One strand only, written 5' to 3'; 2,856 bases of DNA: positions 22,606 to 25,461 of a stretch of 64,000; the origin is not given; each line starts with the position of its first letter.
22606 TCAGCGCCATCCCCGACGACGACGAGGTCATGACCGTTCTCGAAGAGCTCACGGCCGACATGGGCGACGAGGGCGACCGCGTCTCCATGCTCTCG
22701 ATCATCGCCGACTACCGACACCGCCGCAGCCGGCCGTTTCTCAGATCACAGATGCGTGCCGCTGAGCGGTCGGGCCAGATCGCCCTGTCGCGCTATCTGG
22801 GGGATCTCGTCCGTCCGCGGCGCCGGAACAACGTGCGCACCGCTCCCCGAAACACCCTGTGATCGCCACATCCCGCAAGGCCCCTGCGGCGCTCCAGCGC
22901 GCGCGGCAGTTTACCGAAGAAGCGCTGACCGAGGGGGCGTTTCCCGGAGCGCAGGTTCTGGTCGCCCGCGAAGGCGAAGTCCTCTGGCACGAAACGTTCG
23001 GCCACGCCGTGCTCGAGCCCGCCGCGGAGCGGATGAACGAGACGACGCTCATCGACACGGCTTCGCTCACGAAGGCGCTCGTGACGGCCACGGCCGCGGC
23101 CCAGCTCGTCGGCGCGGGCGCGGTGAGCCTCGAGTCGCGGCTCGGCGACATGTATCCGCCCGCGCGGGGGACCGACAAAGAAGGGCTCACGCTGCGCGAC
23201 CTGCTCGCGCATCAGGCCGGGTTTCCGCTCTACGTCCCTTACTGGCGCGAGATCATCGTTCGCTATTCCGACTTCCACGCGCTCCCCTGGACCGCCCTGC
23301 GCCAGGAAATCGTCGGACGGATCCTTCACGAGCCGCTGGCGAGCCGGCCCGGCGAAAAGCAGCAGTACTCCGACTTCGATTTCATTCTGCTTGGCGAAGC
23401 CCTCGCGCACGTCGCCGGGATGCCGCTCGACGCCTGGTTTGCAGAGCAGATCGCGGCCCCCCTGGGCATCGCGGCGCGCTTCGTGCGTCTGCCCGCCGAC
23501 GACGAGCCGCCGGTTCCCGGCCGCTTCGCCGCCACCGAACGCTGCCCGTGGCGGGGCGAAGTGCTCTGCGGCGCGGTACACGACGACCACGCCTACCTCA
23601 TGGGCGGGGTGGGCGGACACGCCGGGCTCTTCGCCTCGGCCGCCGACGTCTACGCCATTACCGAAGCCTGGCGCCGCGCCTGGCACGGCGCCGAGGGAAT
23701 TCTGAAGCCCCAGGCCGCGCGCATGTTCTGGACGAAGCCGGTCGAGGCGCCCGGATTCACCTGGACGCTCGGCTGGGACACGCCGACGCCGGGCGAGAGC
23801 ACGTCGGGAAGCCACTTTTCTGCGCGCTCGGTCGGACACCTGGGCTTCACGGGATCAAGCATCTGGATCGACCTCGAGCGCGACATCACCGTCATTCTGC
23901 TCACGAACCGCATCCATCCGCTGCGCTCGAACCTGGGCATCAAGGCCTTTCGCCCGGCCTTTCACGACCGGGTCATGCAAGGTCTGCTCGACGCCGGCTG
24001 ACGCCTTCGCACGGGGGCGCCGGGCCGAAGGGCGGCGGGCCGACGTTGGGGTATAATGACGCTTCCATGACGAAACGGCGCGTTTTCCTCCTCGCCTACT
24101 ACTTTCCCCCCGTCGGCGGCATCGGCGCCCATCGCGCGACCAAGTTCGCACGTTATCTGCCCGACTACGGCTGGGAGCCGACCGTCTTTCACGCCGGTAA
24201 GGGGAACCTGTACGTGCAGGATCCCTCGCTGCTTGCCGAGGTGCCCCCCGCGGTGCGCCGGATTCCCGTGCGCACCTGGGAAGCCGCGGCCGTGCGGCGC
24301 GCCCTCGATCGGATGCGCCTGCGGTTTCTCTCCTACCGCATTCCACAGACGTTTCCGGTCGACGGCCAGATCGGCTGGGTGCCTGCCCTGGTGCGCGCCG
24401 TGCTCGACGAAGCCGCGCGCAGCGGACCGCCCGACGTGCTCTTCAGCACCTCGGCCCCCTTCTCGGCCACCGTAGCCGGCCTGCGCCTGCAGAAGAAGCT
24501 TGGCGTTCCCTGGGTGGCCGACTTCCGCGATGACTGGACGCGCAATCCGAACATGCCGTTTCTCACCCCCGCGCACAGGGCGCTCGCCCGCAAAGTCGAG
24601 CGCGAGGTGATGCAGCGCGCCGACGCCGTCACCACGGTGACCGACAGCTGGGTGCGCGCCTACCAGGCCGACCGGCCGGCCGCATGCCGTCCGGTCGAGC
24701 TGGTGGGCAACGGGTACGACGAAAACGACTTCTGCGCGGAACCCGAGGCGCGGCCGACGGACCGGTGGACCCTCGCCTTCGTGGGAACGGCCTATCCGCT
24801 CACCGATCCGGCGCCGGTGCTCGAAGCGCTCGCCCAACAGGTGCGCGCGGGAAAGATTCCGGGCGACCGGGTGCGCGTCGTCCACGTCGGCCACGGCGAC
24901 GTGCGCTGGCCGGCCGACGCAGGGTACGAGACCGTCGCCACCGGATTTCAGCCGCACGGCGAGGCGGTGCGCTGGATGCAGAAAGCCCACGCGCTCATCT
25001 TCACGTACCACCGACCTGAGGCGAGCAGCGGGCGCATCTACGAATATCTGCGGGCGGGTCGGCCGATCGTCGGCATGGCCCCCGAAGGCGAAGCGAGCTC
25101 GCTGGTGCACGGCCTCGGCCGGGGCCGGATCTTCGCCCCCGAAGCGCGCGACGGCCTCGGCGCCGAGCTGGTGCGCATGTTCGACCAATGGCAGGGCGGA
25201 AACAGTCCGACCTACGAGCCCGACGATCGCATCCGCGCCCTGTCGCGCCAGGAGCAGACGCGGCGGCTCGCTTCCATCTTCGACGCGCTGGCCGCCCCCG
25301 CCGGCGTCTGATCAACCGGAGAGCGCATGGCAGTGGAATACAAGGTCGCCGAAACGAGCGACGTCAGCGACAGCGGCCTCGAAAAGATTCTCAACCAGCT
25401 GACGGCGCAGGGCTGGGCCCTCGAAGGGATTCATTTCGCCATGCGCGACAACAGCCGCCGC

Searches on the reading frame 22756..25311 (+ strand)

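Call 22: search_protein_families(library=ncbifam, max_evalue=0.00001, proteins=[window:22756-25311:+])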
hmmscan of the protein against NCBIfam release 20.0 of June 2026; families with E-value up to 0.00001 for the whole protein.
window:22756-25311:+ (851 aa): 1 family
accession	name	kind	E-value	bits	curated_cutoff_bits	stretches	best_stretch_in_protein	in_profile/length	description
TIGR04063.1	stp3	hypoth_equivalog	3e-06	26.4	442.05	1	534-668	69-203/397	TIGR04063 family PEP-CTERM/XrtA system glycosyltransferase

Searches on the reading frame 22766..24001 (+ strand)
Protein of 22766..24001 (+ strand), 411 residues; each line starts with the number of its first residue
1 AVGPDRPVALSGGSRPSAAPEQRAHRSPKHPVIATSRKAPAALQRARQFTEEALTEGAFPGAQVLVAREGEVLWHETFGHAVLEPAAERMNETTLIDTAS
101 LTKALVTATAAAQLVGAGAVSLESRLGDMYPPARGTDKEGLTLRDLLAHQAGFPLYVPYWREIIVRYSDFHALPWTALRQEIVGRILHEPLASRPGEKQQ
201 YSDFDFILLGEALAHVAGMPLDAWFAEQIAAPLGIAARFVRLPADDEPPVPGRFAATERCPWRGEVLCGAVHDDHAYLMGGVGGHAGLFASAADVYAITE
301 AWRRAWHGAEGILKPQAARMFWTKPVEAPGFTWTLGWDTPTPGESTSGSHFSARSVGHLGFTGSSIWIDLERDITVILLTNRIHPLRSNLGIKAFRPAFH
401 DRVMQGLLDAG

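Call 22: search_protein_families(library=ncbifam, max_evalue=0.00001, proteins=[window:22766-24001:+])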
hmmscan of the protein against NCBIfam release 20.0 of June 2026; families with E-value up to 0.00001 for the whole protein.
window:22766-24001:+ (411 aa): 18 families
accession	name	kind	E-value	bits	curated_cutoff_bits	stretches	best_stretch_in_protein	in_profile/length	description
NF002968.0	PRK03642.1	equivalog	2e-35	122.4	385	1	43-384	40-397/432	penicillin binding protein PBP4B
NF007943.0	PRK10662.1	equivalog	8.5e-13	47.6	266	1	62-236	52-220/380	D-alanyl-D-alanine-carboxypeptidase/endopeptidase AmpH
NF033085.1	bla_class_C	equivalog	2e-10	40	415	1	49-158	11-118/356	class C beta-lactamase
NF038269.1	lipase_LipE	equivalog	6.8e-09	35.3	750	1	39-158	24-149/407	lipase LipE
NF052559.1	MthAcHydAcmB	equivalog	4.1e-08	32.4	550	1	53-238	18-211/391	methyl acetate hydrolase AcmB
NF033575.1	blaRHO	exception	1e-07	31.2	825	1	49-247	35-214/380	RHO family class C beta-lactamase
NF000519.2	blaPDC_var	exception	7.9e-07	28.6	900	1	58-246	50-222/397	PDC variant family class C beta-lactamase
NF000239.3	MOX_CMY1_fam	exception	9.8e-07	28.3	770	1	54-245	44-218/383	CMY-1/MOX family class C beta-lactamase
NF012102.1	blaDHA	exception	1.1e-06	28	800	1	58-244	43-212/379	DHA family class C beta-lactamase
NF050047.1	blaELC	exception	1.6e-06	27.3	840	1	13-171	53-207/434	ELC family class C beta-lactamase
NF033467.0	blaAQU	exception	1.7e-06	27.4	815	1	56-242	43-212/380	AQU family class C beta-lactamase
NF050810.1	blaCHC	exception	2e-06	26.9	780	1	57-245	42-212/387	CHC family extended-spectrum class C beta-lactamase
NF009622.0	PRK13128.1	equivalog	2e-06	26.6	443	1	60-237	23-189/518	D-aminopeptidase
NF012172.1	FOX-MOX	exception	2.2e-06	26.8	700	0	54-160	41-145/382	FOX/MOX family class C beta-lactamase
NF041663.1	ampC_Sliq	exception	2.3e-06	26.8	860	1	57-158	39-137/378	cephalosporin-hydrolyzing class C beta-lactamase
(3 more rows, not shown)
